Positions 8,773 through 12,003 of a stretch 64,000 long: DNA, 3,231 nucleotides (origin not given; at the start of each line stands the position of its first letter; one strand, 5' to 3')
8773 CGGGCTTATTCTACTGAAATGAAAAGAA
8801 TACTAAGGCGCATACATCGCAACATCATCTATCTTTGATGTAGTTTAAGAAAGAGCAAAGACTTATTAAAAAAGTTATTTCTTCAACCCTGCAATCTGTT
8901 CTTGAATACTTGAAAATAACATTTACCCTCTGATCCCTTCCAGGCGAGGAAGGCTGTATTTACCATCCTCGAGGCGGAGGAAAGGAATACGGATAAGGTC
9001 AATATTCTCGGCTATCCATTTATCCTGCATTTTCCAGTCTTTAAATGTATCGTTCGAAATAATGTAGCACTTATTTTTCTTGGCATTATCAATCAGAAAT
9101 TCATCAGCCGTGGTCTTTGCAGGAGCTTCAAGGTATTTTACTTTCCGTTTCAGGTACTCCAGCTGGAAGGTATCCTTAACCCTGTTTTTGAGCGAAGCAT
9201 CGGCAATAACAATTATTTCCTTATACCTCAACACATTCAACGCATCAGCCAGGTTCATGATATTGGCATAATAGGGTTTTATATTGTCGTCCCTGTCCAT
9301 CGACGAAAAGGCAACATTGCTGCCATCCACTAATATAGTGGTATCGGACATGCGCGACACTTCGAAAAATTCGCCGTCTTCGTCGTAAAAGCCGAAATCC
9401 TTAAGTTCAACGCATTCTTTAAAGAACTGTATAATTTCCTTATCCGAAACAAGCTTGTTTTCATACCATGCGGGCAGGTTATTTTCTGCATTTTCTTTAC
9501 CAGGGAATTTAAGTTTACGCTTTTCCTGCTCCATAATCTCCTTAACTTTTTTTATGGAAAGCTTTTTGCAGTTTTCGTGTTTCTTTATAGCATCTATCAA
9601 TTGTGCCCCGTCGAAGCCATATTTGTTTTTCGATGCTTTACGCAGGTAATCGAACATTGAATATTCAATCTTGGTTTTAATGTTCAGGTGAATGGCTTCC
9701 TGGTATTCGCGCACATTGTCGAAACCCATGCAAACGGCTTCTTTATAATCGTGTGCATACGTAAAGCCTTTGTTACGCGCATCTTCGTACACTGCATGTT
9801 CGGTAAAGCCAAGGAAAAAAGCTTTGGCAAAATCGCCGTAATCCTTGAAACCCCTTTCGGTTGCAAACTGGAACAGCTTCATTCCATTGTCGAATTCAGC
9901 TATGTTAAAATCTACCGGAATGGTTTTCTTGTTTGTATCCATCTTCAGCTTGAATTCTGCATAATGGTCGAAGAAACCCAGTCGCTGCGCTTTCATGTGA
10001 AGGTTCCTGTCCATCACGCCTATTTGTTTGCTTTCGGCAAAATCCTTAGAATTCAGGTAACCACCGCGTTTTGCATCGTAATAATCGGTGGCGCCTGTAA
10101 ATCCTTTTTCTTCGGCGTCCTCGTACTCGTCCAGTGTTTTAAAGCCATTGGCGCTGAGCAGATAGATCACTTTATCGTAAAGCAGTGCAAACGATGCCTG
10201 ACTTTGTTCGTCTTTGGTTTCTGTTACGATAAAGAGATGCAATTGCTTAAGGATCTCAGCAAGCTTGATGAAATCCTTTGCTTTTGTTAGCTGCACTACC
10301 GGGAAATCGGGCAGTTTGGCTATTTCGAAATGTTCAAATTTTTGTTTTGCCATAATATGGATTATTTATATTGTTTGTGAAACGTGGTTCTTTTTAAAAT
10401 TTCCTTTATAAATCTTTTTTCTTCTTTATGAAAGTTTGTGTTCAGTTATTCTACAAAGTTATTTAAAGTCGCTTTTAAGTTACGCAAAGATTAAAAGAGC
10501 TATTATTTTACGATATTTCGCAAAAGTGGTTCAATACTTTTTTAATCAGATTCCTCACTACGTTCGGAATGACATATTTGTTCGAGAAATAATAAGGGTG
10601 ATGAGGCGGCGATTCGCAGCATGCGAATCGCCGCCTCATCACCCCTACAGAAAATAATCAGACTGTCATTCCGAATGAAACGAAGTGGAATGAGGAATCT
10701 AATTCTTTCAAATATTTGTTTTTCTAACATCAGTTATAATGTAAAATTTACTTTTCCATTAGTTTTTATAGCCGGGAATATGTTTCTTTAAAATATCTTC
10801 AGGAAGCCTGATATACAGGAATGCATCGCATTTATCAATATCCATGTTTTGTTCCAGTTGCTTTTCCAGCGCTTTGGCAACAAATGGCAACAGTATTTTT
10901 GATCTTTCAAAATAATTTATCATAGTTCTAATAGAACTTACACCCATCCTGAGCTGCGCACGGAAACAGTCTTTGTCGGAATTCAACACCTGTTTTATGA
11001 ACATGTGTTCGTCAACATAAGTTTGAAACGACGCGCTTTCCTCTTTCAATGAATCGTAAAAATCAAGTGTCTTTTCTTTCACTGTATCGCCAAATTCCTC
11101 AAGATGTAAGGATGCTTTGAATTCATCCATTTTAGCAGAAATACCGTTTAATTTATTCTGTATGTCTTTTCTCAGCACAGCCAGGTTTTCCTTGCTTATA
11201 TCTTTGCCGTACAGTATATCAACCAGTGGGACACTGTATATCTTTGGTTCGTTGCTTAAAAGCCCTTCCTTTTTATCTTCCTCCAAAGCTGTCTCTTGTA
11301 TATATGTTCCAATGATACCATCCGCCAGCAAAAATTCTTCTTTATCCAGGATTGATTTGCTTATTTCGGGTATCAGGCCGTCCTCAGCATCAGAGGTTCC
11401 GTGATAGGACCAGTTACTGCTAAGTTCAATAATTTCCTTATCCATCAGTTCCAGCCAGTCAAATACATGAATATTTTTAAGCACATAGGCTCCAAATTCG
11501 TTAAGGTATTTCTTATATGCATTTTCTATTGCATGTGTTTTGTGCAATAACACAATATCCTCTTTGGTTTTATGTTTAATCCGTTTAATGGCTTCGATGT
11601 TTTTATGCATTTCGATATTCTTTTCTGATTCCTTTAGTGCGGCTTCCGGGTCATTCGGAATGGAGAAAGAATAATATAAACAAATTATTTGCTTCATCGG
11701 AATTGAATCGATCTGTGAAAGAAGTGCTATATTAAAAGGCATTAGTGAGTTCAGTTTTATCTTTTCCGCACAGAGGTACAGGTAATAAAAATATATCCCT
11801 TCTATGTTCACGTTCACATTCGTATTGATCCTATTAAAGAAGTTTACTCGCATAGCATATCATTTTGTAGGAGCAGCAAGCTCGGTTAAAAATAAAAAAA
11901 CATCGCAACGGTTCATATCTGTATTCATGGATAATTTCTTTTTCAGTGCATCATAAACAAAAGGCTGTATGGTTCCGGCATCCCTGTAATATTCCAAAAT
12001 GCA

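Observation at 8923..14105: Four-gene minus-strand island: an NYN (Zc3h12a-like) ribonuclease fusion plus three tandem paralogs of an uncharacterised family, bracketed by repeats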

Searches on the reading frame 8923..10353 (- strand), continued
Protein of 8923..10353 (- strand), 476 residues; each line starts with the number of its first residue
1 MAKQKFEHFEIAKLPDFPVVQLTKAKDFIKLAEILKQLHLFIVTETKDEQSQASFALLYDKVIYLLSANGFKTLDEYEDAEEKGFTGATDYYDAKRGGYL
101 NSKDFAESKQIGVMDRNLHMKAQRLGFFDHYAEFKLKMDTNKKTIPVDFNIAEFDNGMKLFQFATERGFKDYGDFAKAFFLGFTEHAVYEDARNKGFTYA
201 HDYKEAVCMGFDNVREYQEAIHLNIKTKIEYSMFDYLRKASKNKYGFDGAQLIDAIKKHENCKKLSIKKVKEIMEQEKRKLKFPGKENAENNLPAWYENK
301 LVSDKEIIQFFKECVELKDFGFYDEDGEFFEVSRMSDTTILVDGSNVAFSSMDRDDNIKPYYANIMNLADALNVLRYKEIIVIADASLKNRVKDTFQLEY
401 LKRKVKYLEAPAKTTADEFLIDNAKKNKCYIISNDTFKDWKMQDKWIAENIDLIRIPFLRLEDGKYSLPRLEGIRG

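Call 80: find_encoding_contigs(protein=P0007, flank=10000, max_places=3)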
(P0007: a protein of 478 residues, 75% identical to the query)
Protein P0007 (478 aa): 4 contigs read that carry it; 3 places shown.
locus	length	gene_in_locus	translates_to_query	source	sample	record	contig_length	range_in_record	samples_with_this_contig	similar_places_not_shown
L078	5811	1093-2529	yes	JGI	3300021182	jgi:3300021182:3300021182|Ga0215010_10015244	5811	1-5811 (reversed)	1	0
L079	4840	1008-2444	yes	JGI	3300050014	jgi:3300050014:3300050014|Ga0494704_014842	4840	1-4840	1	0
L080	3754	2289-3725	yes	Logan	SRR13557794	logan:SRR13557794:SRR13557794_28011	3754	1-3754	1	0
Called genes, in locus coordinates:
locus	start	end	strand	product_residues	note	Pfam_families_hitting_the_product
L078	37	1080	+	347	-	-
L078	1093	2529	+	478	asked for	PF11977:RNase_Zc3h12a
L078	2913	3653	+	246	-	PF02463:SMC_N (faint), PF00005:ABC_tran, PF13304:AAA_21 (faint)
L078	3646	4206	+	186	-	PF01923:Cob_adeno_trans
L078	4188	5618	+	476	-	PF17116:T9SS_plug_1st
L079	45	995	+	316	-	-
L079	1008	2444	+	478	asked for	PF11977:RNase_Zc3h12a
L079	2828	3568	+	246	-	PF02463:SMC_N (faint), PF00005:ABC_tran, PF13304:AAA_21 (faint)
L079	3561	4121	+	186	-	PF01923:Cob_adeno_trans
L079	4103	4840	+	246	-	?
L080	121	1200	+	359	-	-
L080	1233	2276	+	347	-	-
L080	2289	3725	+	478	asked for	PF11977:RNase_Zc3h12a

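Call 88: list_cluster_members(proteins=[window:8926-10353:-, P0054, window:11863-12936:-, P0001])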
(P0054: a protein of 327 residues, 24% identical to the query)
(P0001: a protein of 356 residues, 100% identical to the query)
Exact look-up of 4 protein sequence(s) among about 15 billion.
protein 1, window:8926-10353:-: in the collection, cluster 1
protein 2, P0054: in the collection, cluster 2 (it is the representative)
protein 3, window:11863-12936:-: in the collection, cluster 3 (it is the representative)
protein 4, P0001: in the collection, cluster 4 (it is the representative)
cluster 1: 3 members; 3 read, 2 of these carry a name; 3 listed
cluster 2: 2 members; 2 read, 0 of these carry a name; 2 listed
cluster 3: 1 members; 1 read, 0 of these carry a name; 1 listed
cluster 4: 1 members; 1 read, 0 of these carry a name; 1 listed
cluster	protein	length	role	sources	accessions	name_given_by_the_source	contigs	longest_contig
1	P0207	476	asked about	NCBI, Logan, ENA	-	-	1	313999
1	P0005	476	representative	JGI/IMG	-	hypothetical protein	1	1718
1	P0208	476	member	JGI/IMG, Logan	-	hypothetical protein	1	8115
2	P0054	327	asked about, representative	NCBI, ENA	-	-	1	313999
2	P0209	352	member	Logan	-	-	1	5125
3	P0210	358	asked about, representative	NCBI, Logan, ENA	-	-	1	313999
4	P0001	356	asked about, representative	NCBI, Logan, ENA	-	-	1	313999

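Call 90: find_encoding_contigs(protein=P0208, flank=10000, max_places=3)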
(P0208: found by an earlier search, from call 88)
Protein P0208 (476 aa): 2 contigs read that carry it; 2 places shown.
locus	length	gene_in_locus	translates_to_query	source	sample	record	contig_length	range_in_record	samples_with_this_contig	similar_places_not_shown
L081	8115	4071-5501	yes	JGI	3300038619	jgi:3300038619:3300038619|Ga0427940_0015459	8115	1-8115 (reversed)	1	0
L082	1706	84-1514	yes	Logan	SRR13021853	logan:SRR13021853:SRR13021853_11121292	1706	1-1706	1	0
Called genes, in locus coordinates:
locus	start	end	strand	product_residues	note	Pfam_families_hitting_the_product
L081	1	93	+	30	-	?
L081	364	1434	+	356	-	-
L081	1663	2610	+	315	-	-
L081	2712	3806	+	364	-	-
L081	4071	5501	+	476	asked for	PF11977:RNase_Zc3h12a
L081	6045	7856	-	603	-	PF05192:MutS_III (weak), PF00488:MutS_V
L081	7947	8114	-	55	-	?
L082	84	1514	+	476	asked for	PF11977:RNase_Zc3h12a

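Call 94: search_protein_families(library=phrogs, proteins=[window:8923-10353:-], max_evalue=0.01)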
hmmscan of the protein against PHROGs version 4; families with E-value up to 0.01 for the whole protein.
window:8923-10353:- (476 aa): 0 families

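Call 99: search_protein_families(library=padloc, alignment_id=A7, max_evalue=0.00001)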
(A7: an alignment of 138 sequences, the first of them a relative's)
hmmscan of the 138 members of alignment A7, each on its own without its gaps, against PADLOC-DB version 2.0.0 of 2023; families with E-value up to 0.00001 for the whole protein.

A. member 1, L002:83-2179:+ (699 aa): 16 families
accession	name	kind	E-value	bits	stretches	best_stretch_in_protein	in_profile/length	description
PDLC04102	HerA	-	1.7e-171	569.8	1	8-682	7-640/654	-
PDLC04106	HerA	-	1.5e-119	398.5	1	9-696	5-664/667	-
PDLC04098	HerA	-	1.7e-107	358.7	1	4-694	6-683/686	-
PDLC04105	HerA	-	4e-102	340.6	1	7-683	8-557/576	-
PDLC02185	HerA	-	1.4e-68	230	2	499-681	397-581/585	-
PDLC02188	HerA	-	2.7e-64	216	1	44-684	35-565/578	-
PDLC04100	HerA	-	2.1e-63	212.9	2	506-682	398-575/580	-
PDLC04103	HerA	-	9.9e-59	197.1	2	502-680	393-575/579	-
PDLC04097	HerA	-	4e-54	182.3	2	5-398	2-380/618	-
PDLC04104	HerA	-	1.1e-43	147.5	1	505-681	177-356/379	-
PDLC04140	mad8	-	1.4e-27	95.1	1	174-662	28-300/314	mads_8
PDLC04101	HerA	-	2.1e-26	90.6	1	7-279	10-260/400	-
PDLC04107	HerA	-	6.2e-21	72.7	1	8-299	11-282/306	-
PDLC04099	HerA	-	1.2e-19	68.5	1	8-223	9-212/214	-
PDLC01055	HerA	-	8.4e-15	52.5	1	543-660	408-523/532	Type III coevolved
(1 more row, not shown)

B. families by the number of members that match (of 138 scanned): 180 families (the first 25 are shown)
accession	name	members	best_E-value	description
PDLC04134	mad2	6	9.4e-19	mads_2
PDLC03107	Specificity_I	2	3.4e-66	Type I specificity subunit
PDLC03084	Specificity_I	2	3e-55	Type I specificity subunit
PDLC03108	Specificity_I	2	1.6e-53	Type I specificity subunit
PDLC03119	Specificity_I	2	5.7e-50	Type I specificity subunit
PDLC03100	Specificity_I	2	2.6e-47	Type I specificity subunit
PDLC04137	mad5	2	2.2e-46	mads_5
PDLC03168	Specificity_I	2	6.1e-42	Type I specificity subunit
PDLC03068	Specificity_I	2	1.1e-41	Type I specificity subunit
PDLC03090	Specificity_I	2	1.5e-41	Type I specificity subunit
PDLC03069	Specificity_I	2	2.8e-41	Type I specificity subunit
PDLC03117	Specificity_I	2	1.7e-40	Type I specificity subunit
PDLC03169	Specificity_I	2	1e-39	Type I specificity subunit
PDLC03099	Specificity_I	2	9.8e-39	Type I specificity subunit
PDLC03089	Specificity_I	2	1.2e-38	Type I specificity subunit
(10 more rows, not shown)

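Call 100: search_protein_families(library=pfam, alignment_id=A7, max_evalue=0.00001)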
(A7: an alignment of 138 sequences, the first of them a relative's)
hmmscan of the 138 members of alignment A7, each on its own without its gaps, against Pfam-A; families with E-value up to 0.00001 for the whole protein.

A. member 1, L002:83-2179:+ (699 aa): 2 families
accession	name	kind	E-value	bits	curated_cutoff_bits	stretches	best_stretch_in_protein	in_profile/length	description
PF01935.23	DUF87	-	2.5e-25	90.3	23.2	1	152-341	2-174/220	Helicase HerA, central domain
PF01580.24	FtsK_SpoIIIE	-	5e-06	26.6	24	0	166-197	31-63/221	FtsK/SpoIIIE family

B. families by the number of members that match (of 138 scanned): 174 families (the first 25 are shown)
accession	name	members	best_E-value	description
PF18962.6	Por_Secre_tail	6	5.8e-13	Secretion system C-terminal sorting domain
PF00625.27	Guanylate_kin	4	5.9e-44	Guanylate kinase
PF13847.12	Methyltransf_31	4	1.9e-14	Methyltransferase domain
PF00515.34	TPR_1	3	2e-25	Tetratricopeptide repeat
PF08241.18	Methyltransf_11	3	4.8e-21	Methyltransferase domain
PF13715.12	CarbopepD_reg_2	3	2.9e-20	CarboxypepD_reg-like domain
PF03629.24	SASA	3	1.8e-19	Carbohydrate esterase, sialic acid-specific acetylesterase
PF13649.12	Methyltransf_25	3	4.1e-19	Methyltransferase domain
PF07719.23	TPR_2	3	6.5e-18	Tetratricopeptide repeat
PF13620.12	CarboxypepD_reg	3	7.9e-17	Carboxypeptidase regulatory-like domain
PF13489.12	Methyltransf_23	3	1.5e-14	Methyltransferase domain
PF13181.12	TPR_8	3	1.7e-13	Tetratricopeptide repeat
PF08242.18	Methyltransf_12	3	2.6e-11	Methyltransferase domain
PF01209.24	Ubie_methyltran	3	9.5e-08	ubiE/COQ5 methyltransferase family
PF00890.30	FAD_binding_2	2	1.4e-90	FAD binding domain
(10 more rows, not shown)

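Call 105: search_dna_similar(query=window:8923-10353:-, collection=plasmids, mode=protein, max_evalue=0.00001, max_rows=15)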
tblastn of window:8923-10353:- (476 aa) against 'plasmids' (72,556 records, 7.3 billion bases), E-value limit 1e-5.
No match.

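Call 106: search_dna_similar(query=window:8923-10353:-, collection=phages, mode=protein, max_evalue=0.00001, max_rows=15)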
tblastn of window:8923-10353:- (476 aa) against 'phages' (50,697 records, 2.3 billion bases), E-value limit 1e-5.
No match.

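Call 111: search_protein_families(library=pfam, proteins=[L003:3448-4881:+, L003:5000-5533:+], max_evalue=0.00001)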
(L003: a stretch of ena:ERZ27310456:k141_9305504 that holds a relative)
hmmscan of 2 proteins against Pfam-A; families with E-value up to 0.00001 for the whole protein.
L003:3448-4881:+ (477 aa): 0 families

L003:5000-5533:+ (177 aa): 4 families
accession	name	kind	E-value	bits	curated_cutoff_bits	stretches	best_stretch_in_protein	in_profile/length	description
PF00515.34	TPR_1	-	1.5e-19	69.3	27.8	2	72-105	1-34/34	Tetratricopeptide repeat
PF07719.23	TPR_2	-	2.2e-15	55.8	27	0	106-136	1-31/34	Tetratricopeptide repeat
PF13181.12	TPR_8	-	3.3e-09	36.6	25.7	0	79-105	8-34/34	Tetratricopeptide repeat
PF13414.12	TPR_11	-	2.8e-07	30.5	26.8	0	88-116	10-38/42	TPR repeat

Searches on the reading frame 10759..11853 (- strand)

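Call 3: search_protein_families(library=pfam, proteins=[window:10759-11853:-], max_evalue=1)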
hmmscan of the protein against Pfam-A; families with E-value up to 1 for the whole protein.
window:10759-11853:- (364 aa): 1 family
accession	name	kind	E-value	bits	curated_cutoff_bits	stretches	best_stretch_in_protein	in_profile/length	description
PF04691.17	ApoC-I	-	0.85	10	28.3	0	250-270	14-34/61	Apolipoprotein C-I (ApoC-1)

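Call 4: search_protein_families(library=ncbifam, proteins=[window:10759-11853:-], max_evalue=1)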
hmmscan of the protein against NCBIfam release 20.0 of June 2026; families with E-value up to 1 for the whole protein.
window:10759-11853:- (364 aa): 0 families

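Call 5: search_protein_families(library=padloc, proteins=[window:10759-11853:-], max_evalue=1)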
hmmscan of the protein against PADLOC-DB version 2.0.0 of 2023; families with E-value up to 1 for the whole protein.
window:10759-11853:- (364 aa): 0 families

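Call 94: search_protein_families(library=phrogs, proteins=[window:10759-11853:-], max_evalue=0.01)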
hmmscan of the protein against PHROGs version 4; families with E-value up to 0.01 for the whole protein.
window:10759-11853:- (364 aa): 0 families
